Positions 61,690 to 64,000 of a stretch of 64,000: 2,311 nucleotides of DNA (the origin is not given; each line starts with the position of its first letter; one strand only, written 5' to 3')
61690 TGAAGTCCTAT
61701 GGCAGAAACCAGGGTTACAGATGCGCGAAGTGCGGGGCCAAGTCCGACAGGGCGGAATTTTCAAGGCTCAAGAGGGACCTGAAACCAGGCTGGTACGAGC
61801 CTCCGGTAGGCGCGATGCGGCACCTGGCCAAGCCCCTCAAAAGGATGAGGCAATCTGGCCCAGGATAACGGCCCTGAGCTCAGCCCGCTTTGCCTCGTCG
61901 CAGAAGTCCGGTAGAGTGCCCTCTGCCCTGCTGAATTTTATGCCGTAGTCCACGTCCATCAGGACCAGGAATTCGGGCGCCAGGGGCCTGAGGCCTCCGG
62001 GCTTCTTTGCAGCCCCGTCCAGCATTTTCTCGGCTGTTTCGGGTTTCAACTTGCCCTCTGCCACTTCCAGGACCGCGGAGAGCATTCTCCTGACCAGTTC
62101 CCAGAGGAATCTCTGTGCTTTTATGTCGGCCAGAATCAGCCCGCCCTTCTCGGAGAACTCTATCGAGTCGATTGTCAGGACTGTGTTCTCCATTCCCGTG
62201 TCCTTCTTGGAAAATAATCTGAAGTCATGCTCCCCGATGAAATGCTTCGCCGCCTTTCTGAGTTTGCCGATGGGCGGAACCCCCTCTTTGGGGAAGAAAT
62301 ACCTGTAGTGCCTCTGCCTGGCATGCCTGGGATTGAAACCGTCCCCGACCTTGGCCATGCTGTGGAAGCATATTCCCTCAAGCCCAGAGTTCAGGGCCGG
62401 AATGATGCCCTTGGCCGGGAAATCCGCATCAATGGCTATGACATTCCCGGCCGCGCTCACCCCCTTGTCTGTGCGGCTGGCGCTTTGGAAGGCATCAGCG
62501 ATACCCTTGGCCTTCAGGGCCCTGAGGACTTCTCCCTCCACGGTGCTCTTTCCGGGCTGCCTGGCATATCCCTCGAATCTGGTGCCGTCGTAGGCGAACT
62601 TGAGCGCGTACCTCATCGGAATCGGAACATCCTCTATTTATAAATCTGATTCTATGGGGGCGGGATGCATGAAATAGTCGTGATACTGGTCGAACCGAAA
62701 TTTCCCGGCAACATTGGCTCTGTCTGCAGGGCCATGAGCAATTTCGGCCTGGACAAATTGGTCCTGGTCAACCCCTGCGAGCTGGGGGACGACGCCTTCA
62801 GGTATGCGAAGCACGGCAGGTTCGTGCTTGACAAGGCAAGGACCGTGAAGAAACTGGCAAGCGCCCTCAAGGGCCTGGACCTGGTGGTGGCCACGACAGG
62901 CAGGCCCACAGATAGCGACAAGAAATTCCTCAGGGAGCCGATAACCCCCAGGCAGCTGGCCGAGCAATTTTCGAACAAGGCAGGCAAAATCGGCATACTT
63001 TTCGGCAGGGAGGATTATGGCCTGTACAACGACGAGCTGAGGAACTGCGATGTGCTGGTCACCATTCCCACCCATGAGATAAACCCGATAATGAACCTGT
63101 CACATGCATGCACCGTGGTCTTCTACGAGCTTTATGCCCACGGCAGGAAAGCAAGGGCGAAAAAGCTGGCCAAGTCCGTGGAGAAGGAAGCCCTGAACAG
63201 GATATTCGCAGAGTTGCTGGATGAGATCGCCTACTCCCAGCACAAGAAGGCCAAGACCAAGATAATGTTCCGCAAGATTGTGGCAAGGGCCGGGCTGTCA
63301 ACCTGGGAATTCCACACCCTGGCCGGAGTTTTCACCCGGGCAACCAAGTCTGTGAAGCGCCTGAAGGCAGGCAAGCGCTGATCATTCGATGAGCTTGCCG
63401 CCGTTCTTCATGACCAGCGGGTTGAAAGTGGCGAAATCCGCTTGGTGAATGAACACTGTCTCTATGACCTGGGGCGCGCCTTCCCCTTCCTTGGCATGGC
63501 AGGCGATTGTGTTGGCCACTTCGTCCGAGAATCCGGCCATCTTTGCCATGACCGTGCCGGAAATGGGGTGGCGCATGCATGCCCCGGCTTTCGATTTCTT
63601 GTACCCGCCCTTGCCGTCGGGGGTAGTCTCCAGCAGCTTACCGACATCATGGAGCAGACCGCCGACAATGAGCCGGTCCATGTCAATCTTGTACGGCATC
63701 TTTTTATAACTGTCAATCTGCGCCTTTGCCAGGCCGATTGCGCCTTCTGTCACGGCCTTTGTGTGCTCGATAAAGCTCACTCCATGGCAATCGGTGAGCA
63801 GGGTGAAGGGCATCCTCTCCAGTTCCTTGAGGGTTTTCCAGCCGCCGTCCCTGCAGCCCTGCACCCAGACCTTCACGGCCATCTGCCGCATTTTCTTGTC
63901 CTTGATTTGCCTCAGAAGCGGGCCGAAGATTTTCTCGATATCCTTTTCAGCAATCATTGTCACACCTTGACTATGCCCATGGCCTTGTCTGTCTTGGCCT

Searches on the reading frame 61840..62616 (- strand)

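Call 20: search_protein_families(library=pfam, proteins=[window:61840-62616:-], max_evalue=1)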
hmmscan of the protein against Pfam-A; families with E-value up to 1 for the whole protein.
window:61840-62616:- (259 aa): 2 families
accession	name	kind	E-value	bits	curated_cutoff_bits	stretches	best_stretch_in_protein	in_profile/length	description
PF01416.25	PseudoU_synth_1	-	4.6e-22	79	23.3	1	122-224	1-107/108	tRNA pseudouridine synthase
PF22746.1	SHOCT-like_DUF2089-C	-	0.21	11.7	27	1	185-202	10-27/32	SHOCT-like domain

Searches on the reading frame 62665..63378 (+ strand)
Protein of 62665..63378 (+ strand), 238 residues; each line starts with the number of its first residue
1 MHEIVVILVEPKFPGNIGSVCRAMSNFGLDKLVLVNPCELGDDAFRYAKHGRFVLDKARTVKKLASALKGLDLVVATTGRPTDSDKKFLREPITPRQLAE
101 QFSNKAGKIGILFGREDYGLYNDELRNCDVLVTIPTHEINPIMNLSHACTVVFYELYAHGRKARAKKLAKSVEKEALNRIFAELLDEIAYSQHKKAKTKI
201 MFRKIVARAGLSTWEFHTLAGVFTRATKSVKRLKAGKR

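Call 20: search_protein_families(library=pfam, proteins=[window:62665-63378:+], max_evalue=1)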
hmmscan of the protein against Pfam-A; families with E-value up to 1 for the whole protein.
window:62665-63378:+ (238 aa): 2 families
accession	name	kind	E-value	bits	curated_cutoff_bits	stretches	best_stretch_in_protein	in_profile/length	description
PF00588.24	SpoU_methylase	-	1.6e-25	90.3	29.7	1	4-154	2-142/142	SpoU rRNA Methylase family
PF13460.12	NAD_binding_10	-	0.14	12.4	27.2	1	54-86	44-75/184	NAD(P)H-binding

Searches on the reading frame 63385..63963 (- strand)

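Call 20: search_protein_families(library=pfam, proteins=[window:63385-63963:-], max_evalue=1)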
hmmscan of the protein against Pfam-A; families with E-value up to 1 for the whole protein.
window:63385-63963:- (193 aa): 3 families
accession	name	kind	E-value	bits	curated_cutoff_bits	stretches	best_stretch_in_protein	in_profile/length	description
PF01966.28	HD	-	6.4e-09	36.6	22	1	65-176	2-111/116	HD domain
PF08668.18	HDOD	-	0.07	13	22.9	1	94-111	117-134/196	HDOD domain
PF21592.3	Bc2l-C_N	-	0.29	11.8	27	1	46-87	78-118/123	Bc2l-C, N-terminal domain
